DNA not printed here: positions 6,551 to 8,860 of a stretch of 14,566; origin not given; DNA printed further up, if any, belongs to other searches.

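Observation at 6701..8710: Compact TAT-MopB subunit: FS0 motif present but no obvious Cys Mo-ligand in the expected segment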

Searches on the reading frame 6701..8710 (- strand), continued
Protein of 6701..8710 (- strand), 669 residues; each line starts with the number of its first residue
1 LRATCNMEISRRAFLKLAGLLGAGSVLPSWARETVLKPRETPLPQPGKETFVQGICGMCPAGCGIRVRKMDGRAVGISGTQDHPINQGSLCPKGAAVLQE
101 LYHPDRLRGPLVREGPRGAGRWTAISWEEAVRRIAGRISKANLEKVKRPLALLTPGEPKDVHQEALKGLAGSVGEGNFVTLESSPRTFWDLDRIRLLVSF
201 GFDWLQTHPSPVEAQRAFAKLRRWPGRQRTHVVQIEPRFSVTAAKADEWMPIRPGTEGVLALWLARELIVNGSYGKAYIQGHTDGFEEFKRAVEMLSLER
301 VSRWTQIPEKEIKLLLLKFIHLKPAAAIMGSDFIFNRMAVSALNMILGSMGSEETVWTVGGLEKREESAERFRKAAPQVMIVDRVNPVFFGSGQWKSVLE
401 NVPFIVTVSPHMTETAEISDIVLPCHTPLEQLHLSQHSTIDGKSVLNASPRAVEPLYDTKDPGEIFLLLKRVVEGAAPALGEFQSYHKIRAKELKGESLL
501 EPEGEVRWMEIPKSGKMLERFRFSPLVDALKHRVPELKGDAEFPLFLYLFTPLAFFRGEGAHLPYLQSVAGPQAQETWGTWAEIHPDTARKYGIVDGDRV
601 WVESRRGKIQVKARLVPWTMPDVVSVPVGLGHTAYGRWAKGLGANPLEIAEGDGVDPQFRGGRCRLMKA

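Call 40: search_solved_structures(query=P0051, max_evalue=1e-20, show_alignments=2)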
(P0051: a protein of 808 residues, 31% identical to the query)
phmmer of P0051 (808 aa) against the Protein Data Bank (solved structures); distinct sequences matched with E-value up to 1e-20: 39.
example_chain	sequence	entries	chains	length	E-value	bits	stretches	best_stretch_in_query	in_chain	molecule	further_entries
6cz7_A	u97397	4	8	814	1.7e-125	423.2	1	43-807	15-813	ArrA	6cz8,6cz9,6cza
2vpw_A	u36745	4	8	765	9.3e-76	258.7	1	4-571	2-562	THIOSULFATE REDUCTASE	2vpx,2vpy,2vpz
2e7z_A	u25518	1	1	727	4.9e-54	186.8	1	48-574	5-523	Acetylene hydratase Ahy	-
2jim_A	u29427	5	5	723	3.9e-46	160.7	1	42-540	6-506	PERIPLASMIC NITRATE REDUCTASE | PROTEIN (PERIPLASMIC NITRATE REDUCTASE)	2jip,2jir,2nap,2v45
2jio_A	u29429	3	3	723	1.9e-45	158.4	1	42-540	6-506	PERIPLASMIC NITRATE REDUCTASE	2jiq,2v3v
4ydd_A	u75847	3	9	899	9.6e-40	139.6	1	70-290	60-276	DMSO reductase family type II enzyme, molybdopterin subunit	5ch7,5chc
5e7o_A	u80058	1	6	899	1.2e-39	139.3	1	70-290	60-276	DMSO reductase family type II enzyme, molybdopterin subunit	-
9vap_A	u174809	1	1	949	1.2e-39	139.3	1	2-381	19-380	Formate dehydrogenase molybdopterin-binding subunit FdhA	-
7qv7_S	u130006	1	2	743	5.7e-39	137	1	44-540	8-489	Hydrogen dependent carbon dioxide reductase subunit FdhF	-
7bkb_D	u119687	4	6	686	4.2e-36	127.5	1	43-295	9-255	Formate dehydrogenase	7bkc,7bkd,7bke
1aa6_A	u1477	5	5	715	1.2e-35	126.1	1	45-541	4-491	FORMATE DEHYDROGENASE H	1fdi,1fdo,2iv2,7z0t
9t1s_L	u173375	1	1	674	1.4e-35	125.8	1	44-497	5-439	formate dehydrogenase (coenzyme F420)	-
7l5i_A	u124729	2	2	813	1e-30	109.7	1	108-594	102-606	Trimethylamine-N-oxide reductase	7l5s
9wxb_B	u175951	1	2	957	3.5e-30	107.9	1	41-497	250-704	Formate dehydrogenase alpha subunit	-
6tg9_A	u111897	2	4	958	6.3e-28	100.5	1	41-377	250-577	Formate dehydrogenase subunit alpha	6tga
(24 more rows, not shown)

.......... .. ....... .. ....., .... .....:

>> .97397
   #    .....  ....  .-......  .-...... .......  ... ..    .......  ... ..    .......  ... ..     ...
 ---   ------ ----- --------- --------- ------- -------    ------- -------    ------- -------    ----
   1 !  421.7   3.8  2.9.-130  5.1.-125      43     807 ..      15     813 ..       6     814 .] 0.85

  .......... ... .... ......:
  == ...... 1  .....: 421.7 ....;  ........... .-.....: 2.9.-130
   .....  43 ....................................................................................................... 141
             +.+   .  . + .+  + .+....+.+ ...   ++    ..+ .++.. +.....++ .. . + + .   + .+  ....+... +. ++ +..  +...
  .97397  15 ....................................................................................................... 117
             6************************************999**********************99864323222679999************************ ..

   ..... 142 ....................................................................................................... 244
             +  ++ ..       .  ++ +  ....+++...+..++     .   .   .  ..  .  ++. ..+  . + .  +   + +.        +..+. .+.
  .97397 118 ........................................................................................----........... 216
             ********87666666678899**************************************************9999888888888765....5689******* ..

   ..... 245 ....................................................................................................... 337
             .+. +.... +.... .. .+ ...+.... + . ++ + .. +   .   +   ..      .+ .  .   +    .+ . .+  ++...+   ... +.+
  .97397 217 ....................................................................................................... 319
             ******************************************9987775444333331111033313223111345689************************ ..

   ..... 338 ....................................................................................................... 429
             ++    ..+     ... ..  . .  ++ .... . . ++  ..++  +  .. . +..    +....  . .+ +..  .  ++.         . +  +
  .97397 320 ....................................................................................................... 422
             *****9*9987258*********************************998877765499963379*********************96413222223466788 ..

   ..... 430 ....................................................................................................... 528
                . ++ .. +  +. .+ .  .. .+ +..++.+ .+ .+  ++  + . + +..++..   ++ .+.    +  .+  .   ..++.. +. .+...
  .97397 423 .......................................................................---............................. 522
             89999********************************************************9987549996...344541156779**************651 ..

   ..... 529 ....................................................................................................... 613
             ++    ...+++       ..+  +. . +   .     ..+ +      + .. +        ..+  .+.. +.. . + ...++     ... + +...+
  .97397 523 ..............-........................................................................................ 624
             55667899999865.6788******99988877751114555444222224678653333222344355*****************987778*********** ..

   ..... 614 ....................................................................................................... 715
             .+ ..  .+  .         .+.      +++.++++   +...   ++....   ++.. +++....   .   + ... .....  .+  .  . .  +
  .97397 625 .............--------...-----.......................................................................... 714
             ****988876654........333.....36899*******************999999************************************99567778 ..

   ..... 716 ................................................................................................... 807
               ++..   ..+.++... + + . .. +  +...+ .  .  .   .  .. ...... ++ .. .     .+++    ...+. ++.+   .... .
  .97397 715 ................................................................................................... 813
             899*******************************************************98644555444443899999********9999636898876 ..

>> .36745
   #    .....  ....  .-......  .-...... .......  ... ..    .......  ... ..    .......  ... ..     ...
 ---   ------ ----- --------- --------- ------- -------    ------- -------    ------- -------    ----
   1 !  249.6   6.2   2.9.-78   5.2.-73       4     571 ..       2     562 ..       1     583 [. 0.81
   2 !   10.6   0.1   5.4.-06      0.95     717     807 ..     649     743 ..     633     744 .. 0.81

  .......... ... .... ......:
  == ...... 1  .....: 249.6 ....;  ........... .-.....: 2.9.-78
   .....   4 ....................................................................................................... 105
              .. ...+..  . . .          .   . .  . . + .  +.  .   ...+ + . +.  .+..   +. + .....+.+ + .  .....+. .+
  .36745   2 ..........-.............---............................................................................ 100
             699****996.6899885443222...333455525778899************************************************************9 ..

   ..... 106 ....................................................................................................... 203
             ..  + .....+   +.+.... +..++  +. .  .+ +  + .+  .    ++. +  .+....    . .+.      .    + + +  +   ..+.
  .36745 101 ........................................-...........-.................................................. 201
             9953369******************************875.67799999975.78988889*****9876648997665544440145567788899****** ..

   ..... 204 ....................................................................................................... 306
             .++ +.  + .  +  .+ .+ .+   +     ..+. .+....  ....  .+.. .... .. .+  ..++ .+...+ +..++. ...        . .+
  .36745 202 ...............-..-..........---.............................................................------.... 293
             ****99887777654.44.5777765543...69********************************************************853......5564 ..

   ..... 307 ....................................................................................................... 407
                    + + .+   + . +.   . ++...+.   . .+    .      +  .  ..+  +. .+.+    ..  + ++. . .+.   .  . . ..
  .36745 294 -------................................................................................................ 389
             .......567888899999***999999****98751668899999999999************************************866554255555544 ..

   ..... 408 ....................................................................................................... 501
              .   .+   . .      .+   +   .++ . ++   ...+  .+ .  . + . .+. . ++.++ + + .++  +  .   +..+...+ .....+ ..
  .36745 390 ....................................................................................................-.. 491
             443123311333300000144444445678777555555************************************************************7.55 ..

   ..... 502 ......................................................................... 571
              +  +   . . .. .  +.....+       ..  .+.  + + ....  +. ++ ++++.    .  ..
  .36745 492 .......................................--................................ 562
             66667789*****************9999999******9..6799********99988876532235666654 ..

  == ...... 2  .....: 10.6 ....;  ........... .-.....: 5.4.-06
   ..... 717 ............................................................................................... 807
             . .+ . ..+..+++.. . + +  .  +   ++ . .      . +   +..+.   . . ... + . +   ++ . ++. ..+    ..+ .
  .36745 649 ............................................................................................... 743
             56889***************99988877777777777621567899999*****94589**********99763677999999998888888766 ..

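Call 42: predict_structure(alignment_id=A1)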
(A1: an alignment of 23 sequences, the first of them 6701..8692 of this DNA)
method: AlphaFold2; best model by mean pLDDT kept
length: 663 residues; sequences in the alignment: 23
mean_pLDDT: 80.3   pTM: 0.81
mean pLDDT of the five models: 80.3, 79.8, 78.7, 77.5, 76.6
residues with pLDDT >= 90: 259; 70-90: 248; 50-70: 101; < 50: 55
segments of 3 or more residues with pLDDT < 50: 1-8, 355-360, 554-571, 625-635, 647-653
pLDDT, mean of each block of 10 residues (from residue 1): 42 54 58 58 88 84 90 88 79 82 94 90 96 92 87 86 89 68 76 87 82 77 89 90 92 95 92 89 94 94 98 92 77 89 67 48 74 92 74 92 89 95 91 82 91 95 93 81 88 65 69 77 73 80 71 47 41 79 96 90 89 92 53 56 58 69 89
secondary structure, 60 per line:
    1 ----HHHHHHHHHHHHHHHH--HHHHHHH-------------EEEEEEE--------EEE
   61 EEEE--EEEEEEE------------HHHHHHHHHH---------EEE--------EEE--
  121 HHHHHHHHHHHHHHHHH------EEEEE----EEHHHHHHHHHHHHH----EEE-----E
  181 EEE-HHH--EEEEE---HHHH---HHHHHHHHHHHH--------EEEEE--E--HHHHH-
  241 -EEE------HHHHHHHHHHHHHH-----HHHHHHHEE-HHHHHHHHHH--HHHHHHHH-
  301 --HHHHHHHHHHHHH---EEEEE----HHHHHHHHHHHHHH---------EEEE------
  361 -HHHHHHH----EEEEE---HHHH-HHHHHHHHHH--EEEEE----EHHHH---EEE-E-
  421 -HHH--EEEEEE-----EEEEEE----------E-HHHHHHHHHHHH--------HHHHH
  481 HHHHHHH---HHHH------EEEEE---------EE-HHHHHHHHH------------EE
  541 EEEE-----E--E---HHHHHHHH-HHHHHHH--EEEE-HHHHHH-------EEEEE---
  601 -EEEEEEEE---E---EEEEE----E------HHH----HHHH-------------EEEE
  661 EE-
elements in order: H5-20 H23-29 E43-49 E58-64 E67-73 H86-95 E105-107 E116-118 H121-137 E144-148 H155-167 E172-174 E180-183 E190-194 H198-201 H205-216 E225-229 H235-239 E242-244 H251-264 H270-276 H280-289 H292-299 H303-315 E319-323 H328-341 E351-354 H362-368 E373-377 H381-384 H386-395 E398-402 H408-411 E415-417 E427-432 E438-443 H456-467 H476-487 H491-494 E501-505 H518-526 E539-544 H557-564 H566-572 E575-578 H580-585 E593-597 E602-609 E617-621 H640-643 E657-662

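Call 46: fold_search(model_id=the predicted structure, library=pdb)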
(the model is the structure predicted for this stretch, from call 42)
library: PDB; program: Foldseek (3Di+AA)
matches with E <= 10: 847; with E <= 0.001: 181
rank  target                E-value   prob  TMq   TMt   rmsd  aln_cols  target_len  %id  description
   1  6cz7_C                4.6e-35  1.00  0.75  0.63   5.9       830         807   21  The arsenate respiratory reductase (Arr) complex from Shewanella sp. ANA-3 (released 2018-08-15)
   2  6cz7_A                6.5e-35  1.00  0.76  0.63   6.0       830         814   21  The arsenate respiratory reductase (Arr) complex from Shewanella sp. ANA-3 (released 2018-08-15)
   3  2v45                  2.1e-34  1.00  0.68  0.62   8.3       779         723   19  A New Catalytic Mechanism of Periplasmic Nitrate Reductase from Desulfovibrio desulfuricans ATCC 27774 from Crystallogra (released 2008-03-18)
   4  2vpw_A                4.9e-34  1.00  0.72  0.66   6.2       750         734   22  Polysulfide reductase with bound menaquinone (released 2008-06-10)
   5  7vw6_A                3.3e-33  1.00  0.71  0.53   6.2       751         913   18  Cryo-EM Structure of Formate Dehydrogenase 1 from Methylorubrum extorquens AM1 (released 2022-06-01)
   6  1fdi                  1.8e-32  1.00  0.72  0.67   6.7       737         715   18  OXIDIZED FORM OF FORMATE DEHYDROGENASE H FROM E. COLI COMPLEXED WITH THE INHIBITOR NITRITE (released 1997-08-20)
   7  8j83_A                2.3e-32  1.00  0.72  0.53   8.0       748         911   18  Crystal structure of formate dehydrogenase from Methylorubrum extorquens AM1 (released 2023-10-11)
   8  2jio                  4.2e-32  1.00  0.70  0.65   6.6       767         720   19  A New Catalytic Mechanism of Periplasmic Nitrate Reductase from Desulfovibrio desulfuricans ATCC 27774 from Crystallogra (released 2008-03-18)
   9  2v3v                  4.7e-32  1.00  0.71  0.66   7.0       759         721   18  A New Catalytic Mechanism of Periplasmic Nitrate Reductase from Desulfovibrio desulfuricans ATCC 27774 from Crystallogra (released 2008-03-18)
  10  2nap                  4.7e-32  1.00  0.71  0.66   6.3       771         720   19  DISSIMILATORY NITRATE REDUCTASE (NAP) FROM DESULFOVIBRIO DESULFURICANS (released 1999-09-19)
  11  7z0t_A                3.0e-31  1.00  0.68  0.63  10.2       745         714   17  Structure of the Escherichia coli formate hydrogenlyase complex (aerobic preparation, composite structure) (released 2022-09-28)
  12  2e7z                  3.6e-31  1.00  0.69  0.63   6.5       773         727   18  Acetylene Hydratase from Pelobacter acetylenicus (released 2007-02-27)
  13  9vap_A                1.2e-30  1.00  0.67  0.51   9.8       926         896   16  Cryo-EM structure of formate dehydrogenase from Shewanella oneidensis MR-1 (SoFdhAB) (released 2026-04-08)
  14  2nya_A                1.5e-30  1.00  0.67  0.57  10.5       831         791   16  Crystal structure of the periplasmic nitrate reductase (NAP) from Escherichia coli (released 2006-12-05)
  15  3o5a_A                3.0e-30  1.00  0.68  0.57   8.8       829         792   16  Crystal Structure of partially reduced Periplasmic Nitrate Reductase from Cupriavidus necator using Ionic Liquids (released 2011-04-06)
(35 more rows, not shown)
